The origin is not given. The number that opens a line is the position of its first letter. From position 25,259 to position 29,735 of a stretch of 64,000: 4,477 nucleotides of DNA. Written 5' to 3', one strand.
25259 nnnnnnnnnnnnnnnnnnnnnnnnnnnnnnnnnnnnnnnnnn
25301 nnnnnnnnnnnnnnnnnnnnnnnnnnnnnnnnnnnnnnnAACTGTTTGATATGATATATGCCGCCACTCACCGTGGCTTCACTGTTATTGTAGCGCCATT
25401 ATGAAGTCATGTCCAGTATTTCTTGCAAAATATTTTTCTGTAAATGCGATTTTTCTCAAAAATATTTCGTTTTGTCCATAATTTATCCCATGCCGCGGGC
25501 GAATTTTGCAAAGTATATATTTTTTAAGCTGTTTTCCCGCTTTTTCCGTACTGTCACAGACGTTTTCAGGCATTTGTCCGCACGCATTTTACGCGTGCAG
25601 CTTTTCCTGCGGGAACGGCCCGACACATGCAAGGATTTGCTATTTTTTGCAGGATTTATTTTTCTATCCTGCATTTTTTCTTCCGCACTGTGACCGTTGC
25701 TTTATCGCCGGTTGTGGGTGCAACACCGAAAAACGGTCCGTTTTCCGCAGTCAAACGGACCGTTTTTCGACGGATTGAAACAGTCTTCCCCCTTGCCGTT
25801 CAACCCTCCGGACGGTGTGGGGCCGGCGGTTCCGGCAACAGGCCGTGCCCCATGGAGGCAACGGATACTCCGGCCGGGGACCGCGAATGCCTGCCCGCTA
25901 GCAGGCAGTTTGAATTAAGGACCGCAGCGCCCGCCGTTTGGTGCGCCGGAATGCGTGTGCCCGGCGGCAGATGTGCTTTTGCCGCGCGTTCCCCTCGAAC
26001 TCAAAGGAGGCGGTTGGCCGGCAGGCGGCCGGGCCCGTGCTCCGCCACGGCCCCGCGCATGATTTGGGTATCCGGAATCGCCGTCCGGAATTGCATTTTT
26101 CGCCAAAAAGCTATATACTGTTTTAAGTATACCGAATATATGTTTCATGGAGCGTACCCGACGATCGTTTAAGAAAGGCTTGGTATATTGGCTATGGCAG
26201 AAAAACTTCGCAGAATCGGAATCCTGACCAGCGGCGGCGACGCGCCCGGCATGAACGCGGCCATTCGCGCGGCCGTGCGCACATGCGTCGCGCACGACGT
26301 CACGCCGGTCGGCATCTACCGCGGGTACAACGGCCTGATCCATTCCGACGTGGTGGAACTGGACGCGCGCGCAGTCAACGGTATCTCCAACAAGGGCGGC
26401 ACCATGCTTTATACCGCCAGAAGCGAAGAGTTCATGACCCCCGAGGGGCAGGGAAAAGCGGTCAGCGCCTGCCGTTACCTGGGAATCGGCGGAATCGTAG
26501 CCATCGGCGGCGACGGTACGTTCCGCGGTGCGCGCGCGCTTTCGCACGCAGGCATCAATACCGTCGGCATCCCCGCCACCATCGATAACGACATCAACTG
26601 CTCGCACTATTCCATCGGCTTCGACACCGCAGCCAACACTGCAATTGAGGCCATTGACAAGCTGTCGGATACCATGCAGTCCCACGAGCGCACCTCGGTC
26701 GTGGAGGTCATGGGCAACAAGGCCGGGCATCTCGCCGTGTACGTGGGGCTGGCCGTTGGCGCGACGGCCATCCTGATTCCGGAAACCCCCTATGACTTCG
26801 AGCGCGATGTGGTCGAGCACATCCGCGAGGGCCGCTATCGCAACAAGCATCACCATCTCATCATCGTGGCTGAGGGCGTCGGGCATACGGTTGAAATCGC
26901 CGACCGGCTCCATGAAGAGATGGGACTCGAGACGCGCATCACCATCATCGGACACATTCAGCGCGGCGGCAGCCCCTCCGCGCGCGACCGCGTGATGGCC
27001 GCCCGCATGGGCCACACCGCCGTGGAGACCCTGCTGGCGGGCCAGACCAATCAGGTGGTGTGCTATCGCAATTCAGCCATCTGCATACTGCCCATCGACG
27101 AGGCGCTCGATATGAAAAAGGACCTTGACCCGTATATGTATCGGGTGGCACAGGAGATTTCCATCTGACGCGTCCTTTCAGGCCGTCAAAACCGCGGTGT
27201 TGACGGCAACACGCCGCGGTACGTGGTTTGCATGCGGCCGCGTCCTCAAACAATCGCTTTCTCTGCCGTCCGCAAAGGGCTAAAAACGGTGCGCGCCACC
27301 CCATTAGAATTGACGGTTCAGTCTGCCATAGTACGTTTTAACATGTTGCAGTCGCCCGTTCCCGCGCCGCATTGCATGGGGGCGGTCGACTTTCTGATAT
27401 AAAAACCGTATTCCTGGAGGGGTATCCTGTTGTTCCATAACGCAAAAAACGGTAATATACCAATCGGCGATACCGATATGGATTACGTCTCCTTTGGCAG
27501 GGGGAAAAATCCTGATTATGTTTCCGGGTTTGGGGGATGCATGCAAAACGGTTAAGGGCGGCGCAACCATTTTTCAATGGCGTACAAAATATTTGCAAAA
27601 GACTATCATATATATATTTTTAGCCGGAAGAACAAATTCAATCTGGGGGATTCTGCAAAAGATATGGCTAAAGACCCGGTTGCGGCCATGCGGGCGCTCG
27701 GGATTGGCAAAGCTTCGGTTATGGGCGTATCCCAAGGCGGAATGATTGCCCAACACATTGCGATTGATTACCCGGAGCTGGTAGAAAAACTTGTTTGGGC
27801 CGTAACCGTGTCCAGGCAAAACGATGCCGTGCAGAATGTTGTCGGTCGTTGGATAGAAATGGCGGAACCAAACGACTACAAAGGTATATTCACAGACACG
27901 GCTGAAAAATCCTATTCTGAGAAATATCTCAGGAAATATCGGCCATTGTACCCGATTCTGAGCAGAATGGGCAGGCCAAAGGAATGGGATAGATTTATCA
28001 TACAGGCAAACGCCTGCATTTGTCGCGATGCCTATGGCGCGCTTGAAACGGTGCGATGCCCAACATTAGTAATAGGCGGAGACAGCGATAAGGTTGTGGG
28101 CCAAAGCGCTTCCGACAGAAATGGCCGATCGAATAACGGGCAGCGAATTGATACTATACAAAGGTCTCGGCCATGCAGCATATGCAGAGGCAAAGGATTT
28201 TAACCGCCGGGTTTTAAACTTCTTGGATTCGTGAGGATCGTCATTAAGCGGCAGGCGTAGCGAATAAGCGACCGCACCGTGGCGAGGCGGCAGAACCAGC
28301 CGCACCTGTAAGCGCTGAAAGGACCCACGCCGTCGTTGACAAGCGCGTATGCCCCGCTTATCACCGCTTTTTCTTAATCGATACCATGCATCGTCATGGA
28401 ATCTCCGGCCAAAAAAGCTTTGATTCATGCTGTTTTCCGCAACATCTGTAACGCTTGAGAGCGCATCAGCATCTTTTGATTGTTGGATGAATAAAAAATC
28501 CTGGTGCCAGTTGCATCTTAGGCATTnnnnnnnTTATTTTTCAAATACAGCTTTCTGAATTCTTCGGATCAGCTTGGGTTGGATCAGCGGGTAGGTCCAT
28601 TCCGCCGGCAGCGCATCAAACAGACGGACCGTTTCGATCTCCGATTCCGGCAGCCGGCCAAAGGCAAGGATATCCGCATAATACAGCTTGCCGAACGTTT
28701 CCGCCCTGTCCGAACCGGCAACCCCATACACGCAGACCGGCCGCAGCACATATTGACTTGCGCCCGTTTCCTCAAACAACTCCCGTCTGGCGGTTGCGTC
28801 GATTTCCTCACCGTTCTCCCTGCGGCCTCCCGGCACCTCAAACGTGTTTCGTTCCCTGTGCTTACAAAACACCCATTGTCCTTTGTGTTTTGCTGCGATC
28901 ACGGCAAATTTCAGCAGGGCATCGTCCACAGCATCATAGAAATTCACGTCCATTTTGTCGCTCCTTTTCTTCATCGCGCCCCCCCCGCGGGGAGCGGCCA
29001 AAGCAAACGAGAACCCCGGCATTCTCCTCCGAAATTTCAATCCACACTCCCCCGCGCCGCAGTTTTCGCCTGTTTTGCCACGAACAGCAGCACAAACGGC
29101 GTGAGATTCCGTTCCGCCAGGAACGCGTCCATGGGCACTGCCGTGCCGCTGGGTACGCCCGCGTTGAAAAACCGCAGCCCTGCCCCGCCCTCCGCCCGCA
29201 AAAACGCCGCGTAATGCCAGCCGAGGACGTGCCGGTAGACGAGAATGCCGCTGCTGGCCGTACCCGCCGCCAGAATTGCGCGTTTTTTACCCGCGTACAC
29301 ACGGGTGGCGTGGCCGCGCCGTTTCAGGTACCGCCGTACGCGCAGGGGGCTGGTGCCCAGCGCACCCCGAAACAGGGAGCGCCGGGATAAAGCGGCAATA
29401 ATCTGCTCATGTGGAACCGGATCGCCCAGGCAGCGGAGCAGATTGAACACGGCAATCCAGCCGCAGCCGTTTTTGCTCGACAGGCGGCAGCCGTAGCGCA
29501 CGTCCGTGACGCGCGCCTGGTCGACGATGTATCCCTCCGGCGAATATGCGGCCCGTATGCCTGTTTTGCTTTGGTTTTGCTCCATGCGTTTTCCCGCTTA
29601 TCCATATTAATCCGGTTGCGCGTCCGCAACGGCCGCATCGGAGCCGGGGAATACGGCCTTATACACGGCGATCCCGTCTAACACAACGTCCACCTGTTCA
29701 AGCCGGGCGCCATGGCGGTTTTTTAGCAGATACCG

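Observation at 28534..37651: Three-component envelope glycosylation string with a single lipid-carrier GT2, an ArnE/F-like flippase pair and three terminal GT-C-like transferases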

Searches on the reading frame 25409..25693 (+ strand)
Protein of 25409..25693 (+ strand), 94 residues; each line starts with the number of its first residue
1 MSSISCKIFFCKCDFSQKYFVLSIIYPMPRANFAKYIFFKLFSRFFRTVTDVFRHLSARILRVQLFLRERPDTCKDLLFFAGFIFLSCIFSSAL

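Call 17: search_protein_families(library=pfam, proteins=[window:25409-25693:+], max_evalue=10)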
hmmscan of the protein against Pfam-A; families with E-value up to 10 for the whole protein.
window:25409-25693:+ (94 aa): 1 family
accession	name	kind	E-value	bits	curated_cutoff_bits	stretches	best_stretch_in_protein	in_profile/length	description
PF04826.19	Arm_2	-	0.12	12.3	20.4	1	8-90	94-176/221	Armadillo-like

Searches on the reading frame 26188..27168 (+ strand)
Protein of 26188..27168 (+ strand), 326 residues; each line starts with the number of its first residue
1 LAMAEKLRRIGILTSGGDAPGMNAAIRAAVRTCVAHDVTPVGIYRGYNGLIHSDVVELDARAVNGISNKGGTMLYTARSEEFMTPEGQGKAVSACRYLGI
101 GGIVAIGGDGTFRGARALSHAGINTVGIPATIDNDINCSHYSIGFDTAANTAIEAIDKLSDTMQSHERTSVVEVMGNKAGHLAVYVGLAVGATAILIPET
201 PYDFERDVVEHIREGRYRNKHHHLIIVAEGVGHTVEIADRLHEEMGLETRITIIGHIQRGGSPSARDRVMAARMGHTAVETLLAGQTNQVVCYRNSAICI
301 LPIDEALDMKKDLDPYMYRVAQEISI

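Call 14: search_protein_families(library=pfam, proteins=[window:26188-27168:+], max_evalue=0.001)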
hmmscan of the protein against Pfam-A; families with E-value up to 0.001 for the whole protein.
window:26188-27168:+ (326 aa): 1 family
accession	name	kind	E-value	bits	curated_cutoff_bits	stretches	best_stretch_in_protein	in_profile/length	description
PF00365.25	PFK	-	7e-104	347.5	30.9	1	9-281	1-276/277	Phosphofructokinase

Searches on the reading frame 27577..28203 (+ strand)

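Call 14: search_protein_families(library=pfam, proteins=[window:27577-28203:+], max_evalue=0.001)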
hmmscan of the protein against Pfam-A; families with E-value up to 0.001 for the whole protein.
window:27577-28203:+ (208 aa): 2 families
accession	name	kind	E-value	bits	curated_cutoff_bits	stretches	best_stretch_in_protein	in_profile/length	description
PF00561.26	Abhydrolase_1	-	7.9e-11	42.5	25.8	1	20-182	49-221/245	alpha/beta hydrolase fold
PF12146.15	Hydrolase_4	-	2.7e-05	24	27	0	45-85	77-117/239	Serine aminopeptidase, S33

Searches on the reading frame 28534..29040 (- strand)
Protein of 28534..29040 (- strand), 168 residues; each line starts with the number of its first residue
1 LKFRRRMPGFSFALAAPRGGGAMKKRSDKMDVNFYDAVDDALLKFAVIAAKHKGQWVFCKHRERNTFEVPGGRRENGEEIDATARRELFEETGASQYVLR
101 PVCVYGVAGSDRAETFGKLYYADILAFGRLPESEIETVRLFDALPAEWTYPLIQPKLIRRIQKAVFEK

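Call 4: search_protein_families(library=pfam, proteins=[window:28534-29040:-], max_evalue=0.01)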
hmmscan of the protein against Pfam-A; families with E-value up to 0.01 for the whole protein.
window:28534-29040:- (168 aa): 1 family
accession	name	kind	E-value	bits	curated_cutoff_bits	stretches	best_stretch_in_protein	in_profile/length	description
PF00293.34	NUDIX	-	9e-09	35.9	21.1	1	50-112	11-80/134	NUDIX domain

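Call 5: search_protein_families(library=ncbifam, proteins=[window:28534-29040:-], max_evalue=0.01)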
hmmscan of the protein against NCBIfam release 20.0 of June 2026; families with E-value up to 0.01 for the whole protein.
window:28534-29040:- (168 aa): 6 families
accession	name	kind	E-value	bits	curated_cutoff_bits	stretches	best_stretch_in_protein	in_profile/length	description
TIGR02705.1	nudix_YtkD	equivalog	1.4e-14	53.9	154.4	1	46-126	27-105/156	RNA deprotection pyrophosphohydrolase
NF006530.0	PRK08999.1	equivalog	8.4e-05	21.8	245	1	64-102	32-70/315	Nudix family hydrolase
NF001934.0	PRK00714.1-1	equivalog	0.00081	18.9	241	1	46-96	12-62/176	RNA pyrophosphohydrolase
NF008044.0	PRK10776.1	equivalog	0.001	19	148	1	64-102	30-68/130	8-oxo-dGTP diphosphatase MutT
NF041652.1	Nud_hyd_Dein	equivalog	0.0024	18.1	200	1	60-104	38-82/152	Nudix hydrolase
NF001938.0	PRK00714.1-5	equivalog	0.0066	15.8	116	1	60-96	40-76/172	RNA pyrophosphohydrolase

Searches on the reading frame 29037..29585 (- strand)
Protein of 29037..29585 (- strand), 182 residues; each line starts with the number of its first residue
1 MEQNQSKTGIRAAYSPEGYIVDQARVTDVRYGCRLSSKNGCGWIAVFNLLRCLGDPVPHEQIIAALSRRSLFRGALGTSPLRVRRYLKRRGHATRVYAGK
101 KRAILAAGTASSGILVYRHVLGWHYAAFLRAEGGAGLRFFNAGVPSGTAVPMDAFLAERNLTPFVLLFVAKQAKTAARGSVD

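Call 4: search_protein_families(library=pfam, proteins=[window:29037-29585:-], max_evalue=0.01)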
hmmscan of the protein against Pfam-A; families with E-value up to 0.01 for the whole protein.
window:29037-29585:- (182 aa): 0 families

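Call 5: search_protein_families(library=ncbifam, proteins=[window:29037-29585:-], max_evalue=0.01)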
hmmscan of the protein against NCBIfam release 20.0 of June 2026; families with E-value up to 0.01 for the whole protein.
window:29037-29585:- (182 aa): 0 families

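Call 16: search_solved_structures(query=window:29037-29585:-, max_evalue=10)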
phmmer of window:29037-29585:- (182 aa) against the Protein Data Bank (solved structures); distinct sequences matched with E-value up to 10: 0.

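Call 17: search_protein_families(library=pfam, proteins=[window:29037-29585:-], max_evalue=10)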
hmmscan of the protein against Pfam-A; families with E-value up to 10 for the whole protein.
window:29037-29585:- (182 aa): 0 families

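Call 39: search_protein_families(library=pfam, alignment_id=A3, max_evalue=5)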
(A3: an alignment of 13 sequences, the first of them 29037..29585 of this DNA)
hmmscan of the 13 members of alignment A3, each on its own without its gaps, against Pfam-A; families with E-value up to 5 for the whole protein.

A. member 1, window:29037-29585:- (182 aa): 0 families

B. families by the number of members that match (of 13 scanned): 2 families
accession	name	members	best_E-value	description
PF01790.23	LGT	1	0.078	Prolipoprotein diacylglyceryl transferase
PF05954.17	Phage_GPD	1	0.27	Phage tail baseplate hub (GPD)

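Call 72: search_solved_structures(query=A3, max_evalue=10, show_alignments=3)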
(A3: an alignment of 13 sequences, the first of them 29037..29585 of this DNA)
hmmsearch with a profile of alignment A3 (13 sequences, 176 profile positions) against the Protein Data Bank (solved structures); distinct sequences matched with E-value up to 10: 1.
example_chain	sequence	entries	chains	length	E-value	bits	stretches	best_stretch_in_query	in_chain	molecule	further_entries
8b2s_A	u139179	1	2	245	1.1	12.2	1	12-66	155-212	GH24 family muramidase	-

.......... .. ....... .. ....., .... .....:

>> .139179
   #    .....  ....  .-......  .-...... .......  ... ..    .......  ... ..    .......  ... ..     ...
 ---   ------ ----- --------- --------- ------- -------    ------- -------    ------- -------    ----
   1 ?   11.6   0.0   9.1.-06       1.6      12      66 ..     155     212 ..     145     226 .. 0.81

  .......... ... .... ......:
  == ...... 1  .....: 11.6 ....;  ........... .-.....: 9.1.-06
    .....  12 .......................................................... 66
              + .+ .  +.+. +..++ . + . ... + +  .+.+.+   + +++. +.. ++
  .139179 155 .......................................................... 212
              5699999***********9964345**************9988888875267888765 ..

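Call 73: find_homologous_proteins(query=A3, max_evalue=0.001)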
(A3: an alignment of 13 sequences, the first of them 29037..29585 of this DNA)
Query A3 (13 sequences) (182 aa, profile of the alignment): 637 proteins with E <= 0.001 among 5913 candidates; the best 120 are listed.
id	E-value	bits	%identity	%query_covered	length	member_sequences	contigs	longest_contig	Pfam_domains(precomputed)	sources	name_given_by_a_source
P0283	3.8e-84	299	41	98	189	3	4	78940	-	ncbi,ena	-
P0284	5.2e-84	298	41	97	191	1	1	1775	-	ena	-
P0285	6.9e-84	298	41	97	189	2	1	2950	-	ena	-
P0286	6.9e-84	298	41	91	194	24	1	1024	-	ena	-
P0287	2.3e-83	296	43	93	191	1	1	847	-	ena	-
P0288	6.6e-83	295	42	87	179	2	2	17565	-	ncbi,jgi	-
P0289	7.4e-83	295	41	93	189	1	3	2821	-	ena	-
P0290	1.4e-82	294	40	92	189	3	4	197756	-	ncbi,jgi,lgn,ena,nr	ncbi:MAG: hypothetical protein Q8S22_06625 [Eubacteriales bacterium]|jgi:hypothetical protein|nr:hyp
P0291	1.7e-82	293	41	93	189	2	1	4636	-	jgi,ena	-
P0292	2.9e-82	293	42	88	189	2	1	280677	-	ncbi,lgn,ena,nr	ncbi:MAG: hypothetical protein GX417_10845 [Clostridiales bacterium]|nr:hypothetical protein [Clostr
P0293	4.5e-82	292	39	93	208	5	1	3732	-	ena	-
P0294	6.3e-82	291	43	93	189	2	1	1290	-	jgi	jgi:hypothetical protein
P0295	1.3e-81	290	41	95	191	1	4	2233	-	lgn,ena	-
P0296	1.4e-81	290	40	87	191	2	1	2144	-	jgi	jgi:hypothetical protein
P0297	1.7e-81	290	40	87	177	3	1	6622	-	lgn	-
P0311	1.2e-80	287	40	88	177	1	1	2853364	-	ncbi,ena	-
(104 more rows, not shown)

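Call 74: find_encoding_contigs(protein=P0311, flank=10000, max_places=1)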
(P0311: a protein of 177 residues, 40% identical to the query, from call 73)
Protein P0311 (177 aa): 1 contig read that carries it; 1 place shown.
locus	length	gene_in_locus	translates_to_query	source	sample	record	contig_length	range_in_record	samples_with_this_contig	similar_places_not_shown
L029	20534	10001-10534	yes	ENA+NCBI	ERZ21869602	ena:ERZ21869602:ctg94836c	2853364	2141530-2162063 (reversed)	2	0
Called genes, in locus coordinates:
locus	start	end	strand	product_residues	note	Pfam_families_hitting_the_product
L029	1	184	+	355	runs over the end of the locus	PF01869:BcrAD_BadFG (faint), PF00871:Acetate_kinase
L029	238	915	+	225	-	PF01656:CbiA, PF10609:ParA (weak)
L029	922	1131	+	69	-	PF12797:Fer4_2 (faint), PF14697:Fer4_21 (weak), PF25160:LdpA_Fe-S-bd (faint), PF00037:Fer4 (weak), PF12837:Fer4_6 (weak), PF13237:Fer4_10, PF12838:Fer4_7, PF13187:Fer4_9, +3 more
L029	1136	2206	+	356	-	PF01855:POR_N, PF02780:Transketolase_C (weak), PF17147:PFOR_II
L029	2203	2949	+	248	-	PF02775:TPP_enzyme_C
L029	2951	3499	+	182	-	PF01558:POR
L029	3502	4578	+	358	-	PF01063:Aminotran_4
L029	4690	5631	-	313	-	PF01544:CorA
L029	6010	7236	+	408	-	PF17785:PUA_3, PF10672:Methyltrans_SAM, PF02475:TRM5-TYW2_MTfase (weak), PF01170:UPF0020 (weak), PF03602:Cons_hypoth95, PF05175:MTS (weak), PF13649:Methyltransf_25, PF13847:Methyltransf_31, +2 more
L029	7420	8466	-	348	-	PF01263:Aldose_epim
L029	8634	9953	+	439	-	PF01757:Acyl_transf_3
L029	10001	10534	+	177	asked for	-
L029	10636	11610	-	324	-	PF00365:PFK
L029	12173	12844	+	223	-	-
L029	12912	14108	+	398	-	PF00108:Thiolase_N, PF02803:Thiolase_C, PF22691:Thiolase_C_1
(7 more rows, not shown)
